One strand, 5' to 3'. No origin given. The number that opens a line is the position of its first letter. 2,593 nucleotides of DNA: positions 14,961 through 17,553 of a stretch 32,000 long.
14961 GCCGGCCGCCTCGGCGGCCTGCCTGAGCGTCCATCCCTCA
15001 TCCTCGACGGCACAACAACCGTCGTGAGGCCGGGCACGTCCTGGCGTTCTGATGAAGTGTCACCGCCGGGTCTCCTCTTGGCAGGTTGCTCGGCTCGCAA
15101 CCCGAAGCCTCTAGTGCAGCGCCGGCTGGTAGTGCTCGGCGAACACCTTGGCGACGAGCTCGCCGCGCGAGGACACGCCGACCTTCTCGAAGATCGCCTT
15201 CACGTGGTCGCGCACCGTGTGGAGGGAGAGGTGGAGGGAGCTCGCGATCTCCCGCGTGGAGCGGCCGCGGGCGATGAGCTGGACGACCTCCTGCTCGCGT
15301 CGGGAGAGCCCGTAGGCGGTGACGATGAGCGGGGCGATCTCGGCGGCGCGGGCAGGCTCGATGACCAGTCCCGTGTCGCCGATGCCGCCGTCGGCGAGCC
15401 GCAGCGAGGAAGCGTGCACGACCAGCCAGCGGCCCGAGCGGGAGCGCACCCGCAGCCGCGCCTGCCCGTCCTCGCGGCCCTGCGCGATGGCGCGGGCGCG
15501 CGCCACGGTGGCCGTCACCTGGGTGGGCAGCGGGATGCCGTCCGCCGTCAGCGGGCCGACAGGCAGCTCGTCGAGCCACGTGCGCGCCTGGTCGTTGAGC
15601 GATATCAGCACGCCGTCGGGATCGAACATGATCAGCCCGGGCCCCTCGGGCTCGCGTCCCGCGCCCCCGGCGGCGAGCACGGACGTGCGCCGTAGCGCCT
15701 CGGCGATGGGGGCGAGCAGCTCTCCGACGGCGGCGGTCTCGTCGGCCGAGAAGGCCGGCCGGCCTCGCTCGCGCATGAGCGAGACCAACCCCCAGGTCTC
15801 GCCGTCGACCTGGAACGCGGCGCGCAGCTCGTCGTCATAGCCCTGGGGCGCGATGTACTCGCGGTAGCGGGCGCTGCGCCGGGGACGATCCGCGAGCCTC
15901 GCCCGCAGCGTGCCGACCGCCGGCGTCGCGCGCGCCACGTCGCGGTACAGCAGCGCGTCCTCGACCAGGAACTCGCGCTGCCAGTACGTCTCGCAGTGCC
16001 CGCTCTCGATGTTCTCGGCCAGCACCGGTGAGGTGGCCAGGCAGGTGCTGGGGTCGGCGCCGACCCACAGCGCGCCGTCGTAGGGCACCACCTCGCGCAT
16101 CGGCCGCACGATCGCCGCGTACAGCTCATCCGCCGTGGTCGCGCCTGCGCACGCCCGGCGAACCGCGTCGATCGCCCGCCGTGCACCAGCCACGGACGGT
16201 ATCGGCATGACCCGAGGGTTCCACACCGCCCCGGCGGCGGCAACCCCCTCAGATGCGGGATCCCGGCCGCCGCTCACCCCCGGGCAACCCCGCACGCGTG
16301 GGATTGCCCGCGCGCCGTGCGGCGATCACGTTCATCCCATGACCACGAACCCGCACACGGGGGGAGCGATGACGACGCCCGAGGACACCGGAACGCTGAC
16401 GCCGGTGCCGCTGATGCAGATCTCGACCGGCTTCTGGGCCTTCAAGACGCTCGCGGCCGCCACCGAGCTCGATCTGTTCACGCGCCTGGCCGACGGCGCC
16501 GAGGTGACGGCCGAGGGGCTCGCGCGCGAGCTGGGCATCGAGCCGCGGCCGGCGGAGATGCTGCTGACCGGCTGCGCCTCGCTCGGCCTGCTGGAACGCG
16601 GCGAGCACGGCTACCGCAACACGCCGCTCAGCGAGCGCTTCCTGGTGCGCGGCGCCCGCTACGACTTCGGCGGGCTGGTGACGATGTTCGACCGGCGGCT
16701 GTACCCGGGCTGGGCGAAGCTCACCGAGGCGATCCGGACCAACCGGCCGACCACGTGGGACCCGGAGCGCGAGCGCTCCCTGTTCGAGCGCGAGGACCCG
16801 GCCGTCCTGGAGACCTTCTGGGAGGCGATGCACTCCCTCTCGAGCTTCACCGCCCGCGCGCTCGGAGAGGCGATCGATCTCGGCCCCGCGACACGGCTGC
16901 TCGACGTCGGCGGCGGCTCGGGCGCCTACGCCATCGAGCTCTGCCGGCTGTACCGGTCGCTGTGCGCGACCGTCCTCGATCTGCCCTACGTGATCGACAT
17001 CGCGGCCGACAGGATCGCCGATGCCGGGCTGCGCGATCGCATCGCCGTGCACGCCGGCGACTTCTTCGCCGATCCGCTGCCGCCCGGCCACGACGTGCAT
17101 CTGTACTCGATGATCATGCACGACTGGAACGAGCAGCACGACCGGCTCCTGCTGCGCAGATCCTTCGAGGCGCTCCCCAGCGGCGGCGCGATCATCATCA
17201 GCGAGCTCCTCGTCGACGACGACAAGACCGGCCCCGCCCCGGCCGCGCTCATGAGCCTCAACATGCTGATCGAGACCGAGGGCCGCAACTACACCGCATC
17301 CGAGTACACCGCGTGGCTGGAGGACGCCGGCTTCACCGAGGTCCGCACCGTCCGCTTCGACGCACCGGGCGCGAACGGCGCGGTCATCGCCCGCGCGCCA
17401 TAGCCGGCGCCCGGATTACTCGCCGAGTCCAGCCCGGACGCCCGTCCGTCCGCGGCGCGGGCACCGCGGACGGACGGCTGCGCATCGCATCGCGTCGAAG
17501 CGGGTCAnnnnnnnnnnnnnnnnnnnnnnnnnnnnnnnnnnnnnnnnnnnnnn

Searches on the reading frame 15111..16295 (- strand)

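Call 87: search_protein_families(library=pfam, proteins=[window:15111-16295:-], max_evalue=0.01)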
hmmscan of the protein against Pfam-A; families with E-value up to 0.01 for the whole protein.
window:15111-16295:- (394 aa): 6 families
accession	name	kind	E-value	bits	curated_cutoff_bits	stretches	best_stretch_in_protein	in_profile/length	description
PF00196.25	GerE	-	2.9e-14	52.9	23.5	1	330-382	3-55/57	Bacterial regulatory proteins, luxR family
PF13384.12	HTH_23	-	0.00025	21.2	24.6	1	332-367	5-40/50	Homeodomain-like domain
PF08448.16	PAS_4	-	0.00053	20.6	23.1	1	220-311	7-101/110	PAS fold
PF13551.12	HTH_29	-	0.0012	19.3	28.1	0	336-367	3-35/64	Winged helix-turn helix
PF04545.22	Sigma70_r4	-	0.0015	18.5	24.1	1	330-371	5-47/50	Sigma-70, region 4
PF08281.18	Sigma70_r4_2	-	0.0024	17.9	25.7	1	330-365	11-47/54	Sigma-70, region 4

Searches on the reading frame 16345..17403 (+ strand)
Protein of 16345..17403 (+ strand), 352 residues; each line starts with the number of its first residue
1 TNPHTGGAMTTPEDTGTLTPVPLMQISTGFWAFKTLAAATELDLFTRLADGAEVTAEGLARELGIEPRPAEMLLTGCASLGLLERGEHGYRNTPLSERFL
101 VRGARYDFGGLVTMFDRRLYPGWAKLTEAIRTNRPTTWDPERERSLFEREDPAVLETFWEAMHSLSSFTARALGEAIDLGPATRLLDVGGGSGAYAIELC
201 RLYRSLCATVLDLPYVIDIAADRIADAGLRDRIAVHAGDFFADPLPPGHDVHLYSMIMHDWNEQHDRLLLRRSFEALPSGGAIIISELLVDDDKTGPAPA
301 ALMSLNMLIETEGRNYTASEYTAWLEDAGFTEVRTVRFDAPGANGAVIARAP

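Call 87: search_protein_families(library=pfam, proteins=[window:16345-17403:+], max_evalue=0.01)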
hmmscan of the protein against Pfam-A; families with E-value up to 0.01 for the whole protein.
window:16345-17403:+ (352 aa): 4 families
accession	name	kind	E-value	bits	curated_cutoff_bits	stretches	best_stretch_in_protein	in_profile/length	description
PF00891.24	Methyltransf_2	-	1.9e-43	148.7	22.3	1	123-330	1-209/210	O-methyltransferase domain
PF08100.18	Dimerisation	-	1.3e-16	60.7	25.6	1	20-101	6-92/93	O-methyltransferase dimerisation domain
PF13489.12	Methyltransf_23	-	1.2e-06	28.8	27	1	164-331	8-160/164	Methyltransferase domain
PF13649.12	Methyltransf_25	-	4.3e-05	24.5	27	1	186-281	2-97/97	Methyltransferase domain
